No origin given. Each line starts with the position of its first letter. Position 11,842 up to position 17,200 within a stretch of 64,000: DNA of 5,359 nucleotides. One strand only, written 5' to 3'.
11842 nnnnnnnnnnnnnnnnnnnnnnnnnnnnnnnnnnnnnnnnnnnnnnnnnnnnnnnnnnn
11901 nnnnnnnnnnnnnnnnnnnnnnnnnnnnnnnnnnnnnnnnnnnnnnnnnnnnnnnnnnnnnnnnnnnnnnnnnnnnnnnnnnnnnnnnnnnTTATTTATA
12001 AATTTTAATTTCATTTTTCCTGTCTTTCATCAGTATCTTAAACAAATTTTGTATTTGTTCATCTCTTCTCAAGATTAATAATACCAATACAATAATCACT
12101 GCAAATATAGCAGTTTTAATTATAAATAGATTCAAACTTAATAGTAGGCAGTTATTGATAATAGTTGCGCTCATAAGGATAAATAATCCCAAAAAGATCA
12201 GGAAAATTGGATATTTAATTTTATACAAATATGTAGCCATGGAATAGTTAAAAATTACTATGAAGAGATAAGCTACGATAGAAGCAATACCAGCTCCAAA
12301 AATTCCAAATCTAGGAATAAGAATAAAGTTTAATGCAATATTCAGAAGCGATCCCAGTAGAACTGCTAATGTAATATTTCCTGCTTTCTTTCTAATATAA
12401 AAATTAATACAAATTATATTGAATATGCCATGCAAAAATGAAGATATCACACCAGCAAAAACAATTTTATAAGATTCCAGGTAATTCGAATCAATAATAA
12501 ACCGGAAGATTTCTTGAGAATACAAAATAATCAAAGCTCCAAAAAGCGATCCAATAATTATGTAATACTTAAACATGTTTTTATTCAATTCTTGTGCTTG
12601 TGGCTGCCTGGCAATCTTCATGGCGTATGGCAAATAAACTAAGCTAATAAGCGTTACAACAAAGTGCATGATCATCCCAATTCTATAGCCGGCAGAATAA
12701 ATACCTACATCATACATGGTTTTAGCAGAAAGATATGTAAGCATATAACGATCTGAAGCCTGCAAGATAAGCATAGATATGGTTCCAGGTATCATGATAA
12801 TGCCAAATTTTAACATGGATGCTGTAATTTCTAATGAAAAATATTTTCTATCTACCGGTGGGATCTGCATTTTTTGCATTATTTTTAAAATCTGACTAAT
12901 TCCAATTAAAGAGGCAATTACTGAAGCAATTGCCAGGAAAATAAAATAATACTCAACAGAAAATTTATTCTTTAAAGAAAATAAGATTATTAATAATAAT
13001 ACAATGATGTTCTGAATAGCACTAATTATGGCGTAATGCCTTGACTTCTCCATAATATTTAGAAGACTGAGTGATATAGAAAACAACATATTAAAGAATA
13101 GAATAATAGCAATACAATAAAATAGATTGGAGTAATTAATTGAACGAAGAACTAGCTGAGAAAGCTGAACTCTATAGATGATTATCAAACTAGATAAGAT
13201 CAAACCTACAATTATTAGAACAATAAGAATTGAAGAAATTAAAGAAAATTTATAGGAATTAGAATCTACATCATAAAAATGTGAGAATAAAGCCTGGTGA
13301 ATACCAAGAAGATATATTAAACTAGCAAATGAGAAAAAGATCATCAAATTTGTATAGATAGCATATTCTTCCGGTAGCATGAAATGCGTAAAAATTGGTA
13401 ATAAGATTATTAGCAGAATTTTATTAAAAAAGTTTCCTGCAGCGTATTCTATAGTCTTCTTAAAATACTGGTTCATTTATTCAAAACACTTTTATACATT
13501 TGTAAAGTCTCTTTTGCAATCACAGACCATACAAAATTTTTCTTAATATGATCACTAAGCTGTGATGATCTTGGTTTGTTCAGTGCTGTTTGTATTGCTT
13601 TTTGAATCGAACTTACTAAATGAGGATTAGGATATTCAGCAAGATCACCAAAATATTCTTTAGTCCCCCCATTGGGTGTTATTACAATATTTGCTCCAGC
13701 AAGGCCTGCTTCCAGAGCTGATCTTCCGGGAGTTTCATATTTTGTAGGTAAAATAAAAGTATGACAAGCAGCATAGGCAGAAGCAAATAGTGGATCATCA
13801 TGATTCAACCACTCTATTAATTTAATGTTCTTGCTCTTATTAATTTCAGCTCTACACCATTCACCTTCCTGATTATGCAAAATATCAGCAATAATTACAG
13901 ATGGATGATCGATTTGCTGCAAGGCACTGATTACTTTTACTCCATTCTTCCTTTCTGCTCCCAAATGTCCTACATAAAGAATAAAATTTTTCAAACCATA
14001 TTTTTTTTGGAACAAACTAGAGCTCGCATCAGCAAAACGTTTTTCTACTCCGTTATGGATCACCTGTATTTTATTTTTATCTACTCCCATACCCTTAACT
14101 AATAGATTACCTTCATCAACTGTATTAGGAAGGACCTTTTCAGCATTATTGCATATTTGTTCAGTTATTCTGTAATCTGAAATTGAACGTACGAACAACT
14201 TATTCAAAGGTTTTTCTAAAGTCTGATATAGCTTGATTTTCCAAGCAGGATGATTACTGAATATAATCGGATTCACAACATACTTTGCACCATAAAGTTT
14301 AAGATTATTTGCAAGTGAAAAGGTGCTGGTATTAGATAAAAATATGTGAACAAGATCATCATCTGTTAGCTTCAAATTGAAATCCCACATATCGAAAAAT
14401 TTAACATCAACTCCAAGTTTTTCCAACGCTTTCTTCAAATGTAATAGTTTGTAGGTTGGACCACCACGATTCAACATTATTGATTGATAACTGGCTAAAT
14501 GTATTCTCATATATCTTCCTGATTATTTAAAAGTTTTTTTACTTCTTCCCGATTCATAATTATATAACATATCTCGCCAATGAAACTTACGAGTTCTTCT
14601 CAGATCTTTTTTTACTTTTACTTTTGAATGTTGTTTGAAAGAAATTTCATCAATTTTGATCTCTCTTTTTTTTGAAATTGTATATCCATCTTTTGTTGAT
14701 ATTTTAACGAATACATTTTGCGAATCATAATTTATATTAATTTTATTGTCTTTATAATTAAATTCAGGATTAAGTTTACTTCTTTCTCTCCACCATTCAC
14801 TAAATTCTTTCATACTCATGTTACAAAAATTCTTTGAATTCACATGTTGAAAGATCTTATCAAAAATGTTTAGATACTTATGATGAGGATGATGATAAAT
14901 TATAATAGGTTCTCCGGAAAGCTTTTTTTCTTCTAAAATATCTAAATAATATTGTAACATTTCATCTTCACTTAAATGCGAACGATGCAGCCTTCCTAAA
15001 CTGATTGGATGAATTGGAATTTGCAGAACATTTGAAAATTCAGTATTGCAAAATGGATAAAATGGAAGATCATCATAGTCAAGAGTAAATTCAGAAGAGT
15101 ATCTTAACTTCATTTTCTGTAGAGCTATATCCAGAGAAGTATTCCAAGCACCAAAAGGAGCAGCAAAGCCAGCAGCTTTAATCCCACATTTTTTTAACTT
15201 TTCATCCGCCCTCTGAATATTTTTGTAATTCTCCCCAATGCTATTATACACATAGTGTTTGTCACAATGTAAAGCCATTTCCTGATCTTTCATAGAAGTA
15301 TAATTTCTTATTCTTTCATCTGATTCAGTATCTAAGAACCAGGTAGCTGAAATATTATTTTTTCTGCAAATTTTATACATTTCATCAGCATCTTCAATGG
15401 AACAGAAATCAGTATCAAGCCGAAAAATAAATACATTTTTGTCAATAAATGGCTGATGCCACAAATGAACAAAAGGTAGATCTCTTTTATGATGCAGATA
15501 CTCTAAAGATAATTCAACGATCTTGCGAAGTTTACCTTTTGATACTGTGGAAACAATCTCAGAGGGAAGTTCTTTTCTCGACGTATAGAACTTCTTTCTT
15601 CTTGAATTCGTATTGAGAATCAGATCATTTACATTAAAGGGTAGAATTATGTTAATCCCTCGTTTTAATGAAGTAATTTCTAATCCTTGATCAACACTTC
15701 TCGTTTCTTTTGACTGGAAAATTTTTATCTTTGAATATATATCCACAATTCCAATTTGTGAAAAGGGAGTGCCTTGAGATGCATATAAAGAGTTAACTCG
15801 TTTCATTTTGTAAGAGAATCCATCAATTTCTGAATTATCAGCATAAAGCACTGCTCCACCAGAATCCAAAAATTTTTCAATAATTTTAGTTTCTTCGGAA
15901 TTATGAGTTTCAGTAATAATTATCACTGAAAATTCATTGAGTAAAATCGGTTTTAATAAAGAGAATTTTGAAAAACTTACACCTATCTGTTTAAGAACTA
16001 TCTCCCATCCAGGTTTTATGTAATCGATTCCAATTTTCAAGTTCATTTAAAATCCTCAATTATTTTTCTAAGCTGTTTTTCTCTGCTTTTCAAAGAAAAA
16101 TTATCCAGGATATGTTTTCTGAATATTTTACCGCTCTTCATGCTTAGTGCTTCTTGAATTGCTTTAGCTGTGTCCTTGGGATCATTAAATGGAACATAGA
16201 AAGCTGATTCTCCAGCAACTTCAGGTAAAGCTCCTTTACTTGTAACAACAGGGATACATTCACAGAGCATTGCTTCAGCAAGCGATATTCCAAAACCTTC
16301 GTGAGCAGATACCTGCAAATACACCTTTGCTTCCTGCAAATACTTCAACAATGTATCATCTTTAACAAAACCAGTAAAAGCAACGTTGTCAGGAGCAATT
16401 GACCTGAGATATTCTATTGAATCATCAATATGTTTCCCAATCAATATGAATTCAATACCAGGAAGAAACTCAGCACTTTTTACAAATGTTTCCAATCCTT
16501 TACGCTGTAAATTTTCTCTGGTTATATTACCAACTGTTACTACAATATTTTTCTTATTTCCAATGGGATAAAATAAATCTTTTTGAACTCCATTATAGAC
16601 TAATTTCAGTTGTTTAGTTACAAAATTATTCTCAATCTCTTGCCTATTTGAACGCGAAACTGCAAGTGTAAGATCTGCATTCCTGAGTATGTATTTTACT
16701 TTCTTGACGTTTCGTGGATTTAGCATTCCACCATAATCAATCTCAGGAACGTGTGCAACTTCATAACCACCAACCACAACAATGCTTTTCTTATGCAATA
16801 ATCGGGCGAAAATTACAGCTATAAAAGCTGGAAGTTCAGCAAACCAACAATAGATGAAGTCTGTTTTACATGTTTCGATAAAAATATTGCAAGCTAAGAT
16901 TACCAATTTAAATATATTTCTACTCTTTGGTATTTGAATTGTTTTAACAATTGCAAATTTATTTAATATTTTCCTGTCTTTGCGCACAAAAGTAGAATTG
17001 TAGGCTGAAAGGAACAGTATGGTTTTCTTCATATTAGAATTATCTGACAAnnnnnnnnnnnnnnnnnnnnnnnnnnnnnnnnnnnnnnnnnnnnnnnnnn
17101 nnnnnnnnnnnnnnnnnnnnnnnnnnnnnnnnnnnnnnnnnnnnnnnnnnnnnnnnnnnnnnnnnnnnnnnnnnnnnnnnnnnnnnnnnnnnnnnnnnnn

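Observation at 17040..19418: PorZ-like protein embedded in the surface-polysaccharide operon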

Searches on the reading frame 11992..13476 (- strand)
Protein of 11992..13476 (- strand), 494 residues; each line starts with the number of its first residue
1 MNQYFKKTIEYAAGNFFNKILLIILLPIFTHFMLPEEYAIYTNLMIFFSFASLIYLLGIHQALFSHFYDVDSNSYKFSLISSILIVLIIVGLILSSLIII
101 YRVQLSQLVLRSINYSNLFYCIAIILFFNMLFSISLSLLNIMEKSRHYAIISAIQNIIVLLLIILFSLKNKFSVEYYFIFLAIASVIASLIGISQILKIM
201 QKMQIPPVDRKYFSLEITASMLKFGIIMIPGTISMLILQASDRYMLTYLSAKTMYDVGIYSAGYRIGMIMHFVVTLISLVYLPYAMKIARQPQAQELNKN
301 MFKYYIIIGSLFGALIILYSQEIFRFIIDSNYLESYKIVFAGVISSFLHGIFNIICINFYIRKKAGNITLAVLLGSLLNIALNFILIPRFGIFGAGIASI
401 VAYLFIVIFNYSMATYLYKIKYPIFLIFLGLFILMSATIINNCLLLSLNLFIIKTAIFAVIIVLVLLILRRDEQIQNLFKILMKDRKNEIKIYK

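Call 4: search_protein_families(library=pfam, proteins=[window:11992-13476:-], max_evalue=0.01)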
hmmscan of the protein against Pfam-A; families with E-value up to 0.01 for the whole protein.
window:11992-13476:- (494 aa): 1 family
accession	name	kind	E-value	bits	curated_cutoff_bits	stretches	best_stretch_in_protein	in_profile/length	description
PF01943.22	Polysacc_synt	-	1.7e-15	57.7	28.2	1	6-287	3-272/274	Polysaccharide biosynthesis protein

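Call 36: search_protein_families(library=ncbifam, proteins=[window:11992-13476:-], max_evalue=0.001)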
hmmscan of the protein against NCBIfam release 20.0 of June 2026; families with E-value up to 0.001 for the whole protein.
window:11992-13476:- (494 aa): 1 family
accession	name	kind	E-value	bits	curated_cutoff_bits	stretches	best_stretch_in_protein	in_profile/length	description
NF050818.1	PolSacchBiosHfsF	equivalog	0.00018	20.7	700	0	9-468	7-459/468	polysaccharide biosynthesis protein HfsF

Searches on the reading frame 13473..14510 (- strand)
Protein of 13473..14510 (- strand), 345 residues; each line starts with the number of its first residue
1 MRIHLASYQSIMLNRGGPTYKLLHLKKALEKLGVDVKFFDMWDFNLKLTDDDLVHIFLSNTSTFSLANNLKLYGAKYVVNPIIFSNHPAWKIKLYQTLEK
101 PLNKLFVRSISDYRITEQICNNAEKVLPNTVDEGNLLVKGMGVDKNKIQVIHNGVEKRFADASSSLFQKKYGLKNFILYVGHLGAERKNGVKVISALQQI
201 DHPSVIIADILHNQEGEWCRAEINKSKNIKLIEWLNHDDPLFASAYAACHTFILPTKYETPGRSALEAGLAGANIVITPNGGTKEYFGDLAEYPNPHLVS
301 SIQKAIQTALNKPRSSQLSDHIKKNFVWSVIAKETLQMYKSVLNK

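Call 4: search_protein_families(library=pfam, proteins=[window:13473-14510:-], max_evalue=0.01)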
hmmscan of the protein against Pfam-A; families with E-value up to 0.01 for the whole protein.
window:13473-14510:- (345 aa): 4 families
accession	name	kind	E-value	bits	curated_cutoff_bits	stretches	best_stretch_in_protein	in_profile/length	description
PF00534.26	Glycos_transf_1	-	1.4e-11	44.6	26.4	1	170-321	11-164/172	Glycosyl transferases group 1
PF13692.12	Glyco_trans_1_4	-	2.7e-07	31.4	27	1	176-287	3-115/142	Glycosyl transferases group 1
PF13439.12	Glyco_transf_4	-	6.4e-07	30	28.5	1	52-156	74-167/170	Glycosyltransferase Family 4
PF13579.12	Glyco_trans_4_4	-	0.00023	22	29.7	1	52-154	73-158/158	Glycosyl transferase 4-like domain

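Call 36: search_protein_families(library=ncbifam, proteins=[window:13473-14510:-], max_evalue=0.001)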
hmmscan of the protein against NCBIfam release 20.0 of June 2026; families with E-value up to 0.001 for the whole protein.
window:13473-14510:- (345 aa): 9 families
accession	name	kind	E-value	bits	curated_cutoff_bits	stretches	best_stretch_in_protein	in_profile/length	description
TIGR02149.1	glgA_Coryne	subfamily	1.8e-10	40.5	302.4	1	141-343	164-391/391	glycogen synthase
NF041010.1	glycosy_Agl16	equivalog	1.3e-07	30.9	575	1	133-342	144-351/352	glycosylation protein Agl16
TIGR03449.1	mycothiol_MshA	equivalog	5.4e-07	28.8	462.5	1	116-343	158-404/406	D-inositol-3-phosphate glycosyltransferase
NF053513.1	Gtran_IagA_BgsA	equivalog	1.1e-06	27.9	460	1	1-342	1-331/333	LTA glycolipid anchor biosynthesis glycosyltransferase, IagA/BgsA family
NF038295.1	EPS_HpsP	equivalog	1.2e-06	27.8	550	1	246-342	285-387/388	hormogonium polysaccharide biosynthesis glycosyltransferase HpsP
TIGR04047.1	MSMEG_0565_glyc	hypoth_equivalog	1.2e-06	27.8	259.85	1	148-340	161-372/373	MSMEG_0565 family glycosyltransferase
NF050063.1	ProtGlycPglJ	equivalog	2.1e-06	27.2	500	1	113-293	135-310/363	N-acetylgalactosamine-N,N'-diacetylbacillosaminyl-diphospho-undecaprenol 4-alpha-N-acetylgalactosaminyltransferase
TIGR04157.1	glyco_rSAM_CFB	subfamily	2.8e-05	23.3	400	1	110-200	157-252/406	TIGR04157 family glycosyltransferase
NF049987.1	DaglGlyslTfaseDgs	equivalog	0.00019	20.5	500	1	1-318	1-301/332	processive diacylglycerol alpha-glucosyltransferase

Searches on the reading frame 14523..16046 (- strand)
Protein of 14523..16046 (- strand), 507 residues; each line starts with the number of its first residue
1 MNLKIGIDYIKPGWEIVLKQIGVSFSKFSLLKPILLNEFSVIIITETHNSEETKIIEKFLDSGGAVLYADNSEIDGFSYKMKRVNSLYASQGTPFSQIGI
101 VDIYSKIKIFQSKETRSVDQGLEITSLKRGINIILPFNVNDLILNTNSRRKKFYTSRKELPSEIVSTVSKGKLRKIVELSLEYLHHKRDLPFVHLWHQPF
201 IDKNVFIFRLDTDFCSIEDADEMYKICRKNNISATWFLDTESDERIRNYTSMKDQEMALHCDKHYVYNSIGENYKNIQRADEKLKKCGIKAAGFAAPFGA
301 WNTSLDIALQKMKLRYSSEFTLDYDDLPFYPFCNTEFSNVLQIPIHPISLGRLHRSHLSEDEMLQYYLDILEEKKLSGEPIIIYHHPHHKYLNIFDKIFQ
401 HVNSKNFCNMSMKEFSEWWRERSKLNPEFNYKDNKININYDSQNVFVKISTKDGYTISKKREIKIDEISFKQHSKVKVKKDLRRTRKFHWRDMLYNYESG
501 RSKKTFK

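Call 4: search_protein_families(library=pfam, proteins=[window:14523-16046:-], max_evalue=0.01)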
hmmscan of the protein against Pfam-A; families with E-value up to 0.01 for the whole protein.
window:14523-16046:- (507 aa): 2 families
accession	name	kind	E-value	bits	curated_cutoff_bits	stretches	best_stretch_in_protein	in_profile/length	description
PF01522.26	Polysacc_deac_1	-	0.00014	22.3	23.1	1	220-316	21-123/124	Polysaccharide deacetylase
PF22537.1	WbmS-like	-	0.00014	22.3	27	1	210-345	3-135/186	Polysaccharide deacetylase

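Call 5: search_protein_families(library=ncbifam, proteins=[window:14523-16046:-], max_evalue=0.01)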
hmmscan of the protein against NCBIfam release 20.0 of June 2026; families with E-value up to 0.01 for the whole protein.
window:14523-16046:- (507 aa): 0 families

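Call 34: search_protein_families(library=pfam, proteins=[window:14523-16046:-], max_evalue=0.05)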
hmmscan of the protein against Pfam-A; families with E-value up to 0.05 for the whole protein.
window:14523-16046:- (507 aa): 2 families
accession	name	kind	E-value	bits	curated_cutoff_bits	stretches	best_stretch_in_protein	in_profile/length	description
PF01522.26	Polysacc_deac_1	-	0.00014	22.3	23.1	1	220-316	21-123/124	Polysaccharide deacetylase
PF22537.1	WbmS-like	-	0.00014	22.3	27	1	210-345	3-135/186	Polysaccharide deacetylase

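Call 46: search_solved_structures(query=window:14523-16046:-, max_evalue=1)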
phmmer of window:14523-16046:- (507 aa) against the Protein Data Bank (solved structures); distinct sequences matched with E-value up to 1: 0.

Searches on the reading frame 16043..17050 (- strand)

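Call 4: search_protein_families(library=pfam, proteins=[window:16043-17050:-], max_evalue=0.01)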
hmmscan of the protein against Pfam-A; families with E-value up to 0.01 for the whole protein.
window:16043-17050:- (335 aa): 5 families
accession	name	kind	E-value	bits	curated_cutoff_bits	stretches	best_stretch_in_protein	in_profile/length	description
PF13692.12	Glyco_trans_1_4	-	7.5e-22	78.6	27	1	168-303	2-141/142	Glycosyl transferases group 1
PF00534.26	Glycos_transf_1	-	6e-21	75.2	26.4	1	163-305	11-159/172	Glycosyl transferases group 1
PF13524.12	Glyco_trans_1_2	-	1.3e-06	28.8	25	1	184-323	2-138/144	Glycosyl transferase-like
PF13439.12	Glyco_transf_4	-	0.00029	21.3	28.5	1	58-156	68-167/170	Glycosyltransferase Family 4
PF20706.3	GT4-conflict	-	0.00097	18.7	26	1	217-272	257-312/385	Family 4 Glycosyltransferase in conflict systems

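Call 36: search_protein_families(library=ncbifam, proteins=[window:16043-17050:-], max_evalue=0.001)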
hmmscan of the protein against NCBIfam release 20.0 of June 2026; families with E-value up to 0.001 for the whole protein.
window:16043-17050:- (335 aa): 17 families
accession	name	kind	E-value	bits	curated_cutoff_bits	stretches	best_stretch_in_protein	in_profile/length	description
NF053513.1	Gtran_IagA_BgsA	equivalog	2.3e-14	53.1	460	1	161-270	155-265/333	LTA glycolipid anchor biosynthesis glycosyltransferase, IagA/BgsA family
NF041876.1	EPS_EpsE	equivalog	2.2e-12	47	400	1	220-321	275-383/389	exopolysaccharide biosynthesis GT4 family glycosyltransferase EpsE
TIGR04047.1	MSMEG_0565_glyc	hypoth_equivalog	5.2e-11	42.2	259.85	1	123-311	137-348/373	MSMEG_0565 family glycosyltransferase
TIGR03999.1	thiol_BshA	equivalog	6.4e-11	41.8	273.7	1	74-303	95-337/375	N-acetyl-alpha-D-glucosaminyl L-malate synthase BshA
NF050063.1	ProtGlycPglJ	equivalog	2.1e-10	40.4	500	1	47-302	68-330/363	N-acetylgalactosamine-N,N'-diacetylbacillosaminyl-diphospho-undecaprenol 4-alpha-N-acetylgalactosaminyltransferase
NF038295.1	EPS_HpsP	equivalog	2.1e-08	33.6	550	1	216-308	263-356/388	hormogonium polysaccharide biosynthesis glycosyltransferase HpsP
NF041010.1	glycosy_Agl16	equivalog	2.4e-08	33.3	575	1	119-330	128-340/352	glycosylation protein Agl16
TIGR02149.1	glgA_Coryne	subfamily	4.3e-08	32.7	302.4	1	121-302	141-345/391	glycogen synthase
NF053787.1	GlcN_PG_synth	equivalog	7.8e-08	31.5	480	1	164-323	194-348/361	N-acetylglucosaminyl phosphatidylglycerol synthase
NF049987.1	DaglGlyslTfaseDgs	equivalog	1.9e-07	30.3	500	1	107-270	84-260/332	processive diacylglycerol alpha-glucosyltransferase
NF047684.1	TeichurnBiosyTuaC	equivalog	1.6e-06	27.3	550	1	157-314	211-361/391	teichuronic acid biosynthesis protein TuaC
NF049988.1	MGlcDAGSynMgs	equivalog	7.3e-06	25.6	400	1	164-269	210-317/398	alpha-monoglucosyldiacylglycerol synthase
NF007396.0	PRK09922.1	equivalog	1.8e-05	23.8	385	1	119-272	129-290/361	lipopolysaccharide 1,6-galactosyltransferase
TIGR04157.1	glyco_rSAM_CFB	subfamily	1.9e-05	23.9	400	1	161-313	221-375/406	TIGR04157 family glycosyltransferase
NF041879.1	EPS_EpsH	equivalog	9.9e-05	21.2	800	1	214-304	286-377/431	exopolysaccharide biosynthesis glycosyltransferase EpsH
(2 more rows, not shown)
